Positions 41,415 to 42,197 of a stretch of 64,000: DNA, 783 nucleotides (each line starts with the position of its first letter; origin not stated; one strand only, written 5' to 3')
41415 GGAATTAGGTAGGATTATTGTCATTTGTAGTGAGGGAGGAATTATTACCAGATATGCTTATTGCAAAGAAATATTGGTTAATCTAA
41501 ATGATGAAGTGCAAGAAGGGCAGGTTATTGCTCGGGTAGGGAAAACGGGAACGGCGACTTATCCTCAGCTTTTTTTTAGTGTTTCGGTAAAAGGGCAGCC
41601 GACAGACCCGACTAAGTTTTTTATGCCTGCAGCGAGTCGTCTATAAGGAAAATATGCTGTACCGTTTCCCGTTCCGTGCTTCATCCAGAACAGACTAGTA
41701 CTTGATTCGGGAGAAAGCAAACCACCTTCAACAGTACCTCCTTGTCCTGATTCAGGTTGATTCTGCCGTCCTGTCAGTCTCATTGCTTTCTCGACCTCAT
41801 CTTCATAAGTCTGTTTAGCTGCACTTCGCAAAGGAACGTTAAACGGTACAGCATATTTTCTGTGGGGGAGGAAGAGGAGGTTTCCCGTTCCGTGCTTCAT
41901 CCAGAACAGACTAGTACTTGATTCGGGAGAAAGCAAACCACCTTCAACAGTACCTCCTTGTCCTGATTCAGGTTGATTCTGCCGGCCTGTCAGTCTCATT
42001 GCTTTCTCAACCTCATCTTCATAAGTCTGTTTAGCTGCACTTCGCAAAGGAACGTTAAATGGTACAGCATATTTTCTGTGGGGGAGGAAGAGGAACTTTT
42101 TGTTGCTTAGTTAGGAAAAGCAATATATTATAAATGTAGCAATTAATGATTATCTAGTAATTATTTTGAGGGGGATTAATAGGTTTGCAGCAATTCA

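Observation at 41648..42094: Tandem 2 x 216-bp element with a 20-bp closing inverted repeat, nested helices, and substitutions only at silent third-codon positions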

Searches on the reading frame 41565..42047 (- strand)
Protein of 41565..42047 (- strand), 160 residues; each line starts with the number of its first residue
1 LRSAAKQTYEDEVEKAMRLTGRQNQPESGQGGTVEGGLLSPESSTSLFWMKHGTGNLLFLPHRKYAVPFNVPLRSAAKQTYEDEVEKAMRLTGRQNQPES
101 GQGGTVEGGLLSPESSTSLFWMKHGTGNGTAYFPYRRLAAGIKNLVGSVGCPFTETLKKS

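Call 11: find_encoding_contigs(protein=window:41565-42047:-, flank=3000, max_places=10)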
Protein window:41565-42047:- (160 aa): no gene with exactly this product is on record in the collection.

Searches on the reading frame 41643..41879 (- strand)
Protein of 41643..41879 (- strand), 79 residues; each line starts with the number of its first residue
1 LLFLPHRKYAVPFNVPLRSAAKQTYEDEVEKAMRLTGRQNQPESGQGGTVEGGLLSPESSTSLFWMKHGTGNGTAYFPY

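Call 14: find_homologous_proteins(query=window:41643-41879:-, max_evalue=1)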
Query seq(79 aa) (79 aa): 4 proteins with E <= 1 among 5 candidates.
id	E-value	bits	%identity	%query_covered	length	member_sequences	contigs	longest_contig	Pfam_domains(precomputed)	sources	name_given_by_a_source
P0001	2.0e-22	97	85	75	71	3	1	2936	-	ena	-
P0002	8.6e-22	95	83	76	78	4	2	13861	-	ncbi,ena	-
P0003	3.4e-21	93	65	95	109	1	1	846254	-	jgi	jgi:hypothetical protein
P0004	3.9e-15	73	69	73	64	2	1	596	-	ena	-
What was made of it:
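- Tried and rejected: The ORF translation found 4 element-derived ORFs among 5.8 billion proteins (call 14).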

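Call 16: find_encoding_contigs(protein=P0003, flank=4000, max_places=6)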
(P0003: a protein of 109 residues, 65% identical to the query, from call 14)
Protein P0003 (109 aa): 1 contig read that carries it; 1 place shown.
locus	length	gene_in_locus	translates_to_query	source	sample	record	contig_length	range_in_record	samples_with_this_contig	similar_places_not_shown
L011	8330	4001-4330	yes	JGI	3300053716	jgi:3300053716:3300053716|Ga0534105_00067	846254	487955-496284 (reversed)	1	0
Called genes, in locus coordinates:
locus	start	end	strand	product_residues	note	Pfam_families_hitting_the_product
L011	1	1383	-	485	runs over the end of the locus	PF00460:Flg_bb_rod, PF22638:FlgK_D1, PF06429:Flg_bbr_C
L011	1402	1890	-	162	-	PF05130:FlgN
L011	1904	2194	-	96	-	PF04316:FlgM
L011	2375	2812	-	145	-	-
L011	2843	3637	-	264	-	PF18912:DZR_2 (weak), PF00156:Pribosyltran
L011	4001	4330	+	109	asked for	-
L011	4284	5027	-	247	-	PF06018:CodY, PF08222:HTH_CodY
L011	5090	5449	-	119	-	PF02643:DUF192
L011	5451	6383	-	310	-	PF00482:T2SSF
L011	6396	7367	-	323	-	PF00482:T2SSF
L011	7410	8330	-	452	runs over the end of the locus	PF00437:T2SSE, PF27713:UCP018868 (weak)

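Call 17: find_encoding_contigs(protein=P0002, flank=4000, max_places=6)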
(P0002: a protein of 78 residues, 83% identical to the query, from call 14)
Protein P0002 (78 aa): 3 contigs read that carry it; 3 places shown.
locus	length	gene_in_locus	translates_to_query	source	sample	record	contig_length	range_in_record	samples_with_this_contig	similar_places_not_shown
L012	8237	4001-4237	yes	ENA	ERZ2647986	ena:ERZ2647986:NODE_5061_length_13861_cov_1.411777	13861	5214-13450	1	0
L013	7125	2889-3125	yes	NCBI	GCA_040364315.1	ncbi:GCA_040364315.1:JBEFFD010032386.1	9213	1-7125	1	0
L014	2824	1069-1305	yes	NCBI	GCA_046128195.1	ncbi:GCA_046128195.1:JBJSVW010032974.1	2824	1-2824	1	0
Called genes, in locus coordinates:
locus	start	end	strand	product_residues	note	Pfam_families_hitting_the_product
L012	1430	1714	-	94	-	PF02699:YajC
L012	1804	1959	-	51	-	PF01702:TGT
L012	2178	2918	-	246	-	PF01702:TGT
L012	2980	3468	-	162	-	PF02547:Queuosine_synth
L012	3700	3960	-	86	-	PF02547:Queuosine_synth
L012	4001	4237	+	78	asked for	-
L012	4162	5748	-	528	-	PF08486:SpoIID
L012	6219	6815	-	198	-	PF12791:RsgI_N, PF23750:RsgI_M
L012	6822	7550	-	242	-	-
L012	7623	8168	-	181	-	PF02677:QueH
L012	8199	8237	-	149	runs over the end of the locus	?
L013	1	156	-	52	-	?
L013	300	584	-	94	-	PF02699:YajC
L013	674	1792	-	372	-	PF01702:TGT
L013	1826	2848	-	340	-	PF02547:Queuosine_synth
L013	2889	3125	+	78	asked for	-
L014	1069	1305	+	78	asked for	-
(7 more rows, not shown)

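Call 24: find_encoding_contigs(protein=P0001, flank=3000, max_places=4)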
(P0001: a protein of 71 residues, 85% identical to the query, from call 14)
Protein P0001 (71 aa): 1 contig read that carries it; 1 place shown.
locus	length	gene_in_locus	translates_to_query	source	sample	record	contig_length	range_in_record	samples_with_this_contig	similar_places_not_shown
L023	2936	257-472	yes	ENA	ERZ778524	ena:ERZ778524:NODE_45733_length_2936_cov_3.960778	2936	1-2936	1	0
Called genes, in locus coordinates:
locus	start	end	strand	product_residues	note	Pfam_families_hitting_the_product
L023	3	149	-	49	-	?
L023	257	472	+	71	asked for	-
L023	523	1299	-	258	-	-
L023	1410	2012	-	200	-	-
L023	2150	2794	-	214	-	PF23448:CAP-like_CFAP184 (faint), PF00188:CAP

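Call 25: find_encoding_contigs(protein=P0004, flank=3000, max_places=4)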
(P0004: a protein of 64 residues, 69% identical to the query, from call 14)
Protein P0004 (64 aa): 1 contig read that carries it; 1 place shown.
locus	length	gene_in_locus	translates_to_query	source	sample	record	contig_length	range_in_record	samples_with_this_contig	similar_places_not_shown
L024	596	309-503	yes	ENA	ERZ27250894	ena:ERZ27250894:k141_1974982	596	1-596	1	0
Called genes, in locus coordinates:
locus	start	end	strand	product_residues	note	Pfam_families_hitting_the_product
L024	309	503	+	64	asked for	-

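Call 36: search_protein_representatives(alignment_id=A1)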
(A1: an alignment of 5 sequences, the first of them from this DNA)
Query: 5 sequences, 74 profile positions. Proteins with E-value up to 0.001 (for the whole library): 6; up to 1e-10: 2; up to 1e-30: 2. The best 6 are listed.
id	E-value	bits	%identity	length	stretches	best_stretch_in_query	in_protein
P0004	1.7e-33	130.2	-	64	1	10-73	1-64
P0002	1.7e-31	123.8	-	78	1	3-59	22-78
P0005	3.6e-09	52.3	-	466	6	1-50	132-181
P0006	1.0e-05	41.3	-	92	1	36-69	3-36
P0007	1.5e-05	40.7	-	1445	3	26-69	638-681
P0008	2.8e-05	39.8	-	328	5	33-59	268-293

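Call 38: find_encoding_contigs(protein=P0005, flank=4000, max_places=5)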
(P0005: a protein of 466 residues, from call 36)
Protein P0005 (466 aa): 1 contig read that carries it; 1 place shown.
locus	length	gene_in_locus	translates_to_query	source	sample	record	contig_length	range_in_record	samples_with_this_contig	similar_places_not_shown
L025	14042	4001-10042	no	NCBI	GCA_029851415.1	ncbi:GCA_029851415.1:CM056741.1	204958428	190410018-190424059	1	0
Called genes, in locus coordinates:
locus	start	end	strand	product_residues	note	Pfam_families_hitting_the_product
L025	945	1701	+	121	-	-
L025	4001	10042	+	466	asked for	PF04862:DUF642 (faint)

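Call 39: find_encoding_contigs(protein=P0006, flank=4000, max_places=5)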
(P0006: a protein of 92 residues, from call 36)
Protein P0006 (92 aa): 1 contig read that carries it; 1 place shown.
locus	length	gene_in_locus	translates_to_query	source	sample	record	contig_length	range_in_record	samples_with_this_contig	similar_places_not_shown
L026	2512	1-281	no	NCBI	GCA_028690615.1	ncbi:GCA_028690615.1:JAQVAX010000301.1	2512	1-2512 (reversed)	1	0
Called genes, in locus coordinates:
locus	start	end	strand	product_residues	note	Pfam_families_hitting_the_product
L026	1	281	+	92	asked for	?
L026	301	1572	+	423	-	PF00330:Aconitase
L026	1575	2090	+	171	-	PF00694:Aconitase_C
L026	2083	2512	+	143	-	PF00180:Iso_dh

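Call 64: find_homologous_proteins(query=L011:1402-1890:-, max_evalue=1e-40)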
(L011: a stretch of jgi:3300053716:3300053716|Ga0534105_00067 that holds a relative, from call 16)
Query L011:1402-1890:- (162 aa): 11 proteins with E <= 1e-40 among 70 candidates.
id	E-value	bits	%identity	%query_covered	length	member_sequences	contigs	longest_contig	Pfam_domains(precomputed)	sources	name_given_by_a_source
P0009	5.3e-94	330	100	100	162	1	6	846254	PF05130.18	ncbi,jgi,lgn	ncbi:MAG: flagellar protein FlgN [Peptococcia bacterium]|jgi:flagellar biosynthesis/type III secreto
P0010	1.0e-80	287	88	100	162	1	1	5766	PF05130.18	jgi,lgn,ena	jgi:flagellar biosynthesis/type III secretory pathway chaperone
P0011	3.2e-75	269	83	100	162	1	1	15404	PF05130.18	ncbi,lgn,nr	ncbi:MAG: flagellar protein FlgN [Clostridia bacterium]|nr:flagellar protein FlgN [Clostridia bacter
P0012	3.7e-71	256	78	100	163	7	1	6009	PF05130.18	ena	-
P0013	2.9e-63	230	72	100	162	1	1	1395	PF05130.18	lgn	-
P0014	1.2e-62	228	72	100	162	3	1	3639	PF05130.18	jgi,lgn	jgi:flagellar biosynthesis/type III secretory pathway chaperone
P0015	2.9e-57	211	62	100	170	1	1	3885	PF05130.18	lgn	-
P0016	7.9e-56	206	63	100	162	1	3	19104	PF05130.18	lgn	-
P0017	4.6e-50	187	60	100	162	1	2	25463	PF05130.18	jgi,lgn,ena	-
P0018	1.4e-49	186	62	100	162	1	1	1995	PF05130.18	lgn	-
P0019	4.4e-45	171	54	100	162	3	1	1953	PF05130.18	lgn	-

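Call 65: find_encoding_contigs(protein=P0009, flank=10000, max_places=3)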
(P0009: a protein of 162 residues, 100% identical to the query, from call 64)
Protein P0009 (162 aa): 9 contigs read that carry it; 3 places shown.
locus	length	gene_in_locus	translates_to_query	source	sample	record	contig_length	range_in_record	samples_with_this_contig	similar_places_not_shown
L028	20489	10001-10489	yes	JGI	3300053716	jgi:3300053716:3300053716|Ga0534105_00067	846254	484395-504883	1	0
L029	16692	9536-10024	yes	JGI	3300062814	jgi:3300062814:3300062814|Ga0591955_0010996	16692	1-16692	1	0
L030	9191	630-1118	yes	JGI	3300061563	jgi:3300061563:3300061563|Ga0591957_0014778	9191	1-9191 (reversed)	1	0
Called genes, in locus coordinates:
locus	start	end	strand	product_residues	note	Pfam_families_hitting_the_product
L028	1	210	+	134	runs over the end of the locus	PF07811:TadE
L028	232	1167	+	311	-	PF13400:Tad (weak)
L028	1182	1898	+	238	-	PF16976:RcpC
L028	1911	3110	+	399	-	PF00072:Response_reg, PF10609:ParA, PF00142:Fer4_NifH (weak), PF01656:CbiA, PF02374:ArsA_ATPase (weak), PF06564:CBP_BcsQ (faint), PF09140:MipZ, PF13614:AAA_31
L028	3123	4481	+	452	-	PF00437:T2SSE, PF27713:UCP018868 (weak)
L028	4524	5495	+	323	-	PF00482:T2SSF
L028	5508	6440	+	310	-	PF00482:T2SSF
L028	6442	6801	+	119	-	PF02643:DUF192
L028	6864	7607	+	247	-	PF06018:CodY, PF08222:HTH_CodY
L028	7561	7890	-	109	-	-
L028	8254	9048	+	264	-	PF18912:DZR_2 (weak), PF00156:Pribosyltran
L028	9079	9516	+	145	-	-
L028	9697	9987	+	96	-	PF04316:FlgM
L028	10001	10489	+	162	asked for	PF05130:FlgN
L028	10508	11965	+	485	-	PF00460:Flg_bb_rod, PF22638:FlgK_D1, PF06429:Flg_bbr_C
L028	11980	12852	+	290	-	PF00669:Flagellin_N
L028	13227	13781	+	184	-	PF20074:DUF6470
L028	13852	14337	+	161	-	PF02623:FliW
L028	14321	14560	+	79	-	PF02599:CsrA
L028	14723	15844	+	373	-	PF00669:Flagellin_N, PF00700:Flagellin_C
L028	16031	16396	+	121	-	PF03646:FlaG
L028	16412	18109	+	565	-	PF02465:FliD_N, PF07195:FliD_C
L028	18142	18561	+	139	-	PF02561:FliS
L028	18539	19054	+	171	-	PF05130:FlgN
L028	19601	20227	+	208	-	PF10613:Lig_chan-Glu_bd, PF00497:SBP_bac_3, PF04069:OpuAC (faint)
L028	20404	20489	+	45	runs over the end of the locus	-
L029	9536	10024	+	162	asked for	PF05130:FlgN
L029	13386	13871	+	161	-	PF02623:FliW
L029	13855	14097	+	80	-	PF02599:CsrA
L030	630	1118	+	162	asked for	PF05130:FlgN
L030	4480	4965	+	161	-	PF02623:FliW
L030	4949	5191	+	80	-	PF02599:CsrA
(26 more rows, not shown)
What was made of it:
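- On CsrA/RsmA-sequestering RNA (CsrB/Rsm type): fliW (PF02623) and csrA (PF02599, 79 aa) lie on the same 846-kb contig, at L028 13852-14560 (call 65).
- The genome encodes fliW and csrA (call 65).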

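Call 66: find_encoding_contigs(protein=P0011, flank=10000, max_places=2)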
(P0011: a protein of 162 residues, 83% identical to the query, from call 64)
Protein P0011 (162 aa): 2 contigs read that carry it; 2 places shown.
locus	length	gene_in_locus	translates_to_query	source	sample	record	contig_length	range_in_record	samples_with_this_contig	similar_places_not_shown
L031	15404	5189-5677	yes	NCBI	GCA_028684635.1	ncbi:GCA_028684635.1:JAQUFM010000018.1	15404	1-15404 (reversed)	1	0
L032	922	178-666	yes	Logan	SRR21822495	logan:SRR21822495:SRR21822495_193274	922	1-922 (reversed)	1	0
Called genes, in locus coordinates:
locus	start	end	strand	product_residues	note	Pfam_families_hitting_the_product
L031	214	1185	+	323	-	PF00482:T2SSF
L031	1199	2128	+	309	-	PF00482:T2SSF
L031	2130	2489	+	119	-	PF02643:DUF192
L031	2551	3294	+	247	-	PF06018:CodY, PF08222:HTH_CodY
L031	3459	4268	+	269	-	PF00156:Pribosyltran (weak)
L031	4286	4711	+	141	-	-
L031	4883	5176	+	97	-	PF04316:FlgM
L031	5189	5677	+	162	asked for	PF05130:FlgN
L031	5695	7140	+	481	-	PF00460:Flg_bb_rod, PF22638:FlgK_D1, PF06429:Flg_bbr_C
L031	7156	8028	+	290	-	PF00669:Flagellin_N, PF00700:Flagellin_C (weak)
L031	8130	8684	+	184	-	PF20074:DUF6470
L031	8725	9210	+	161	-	PF02623:FliW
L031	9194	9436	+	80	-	PF02599:CsrA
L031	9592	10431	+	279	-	PF00669:Flagellin_N, PF00700:Flagellin_C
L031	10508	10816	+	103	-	PF00669:Flagellin_N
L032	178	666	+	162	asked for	PF05130:FlgN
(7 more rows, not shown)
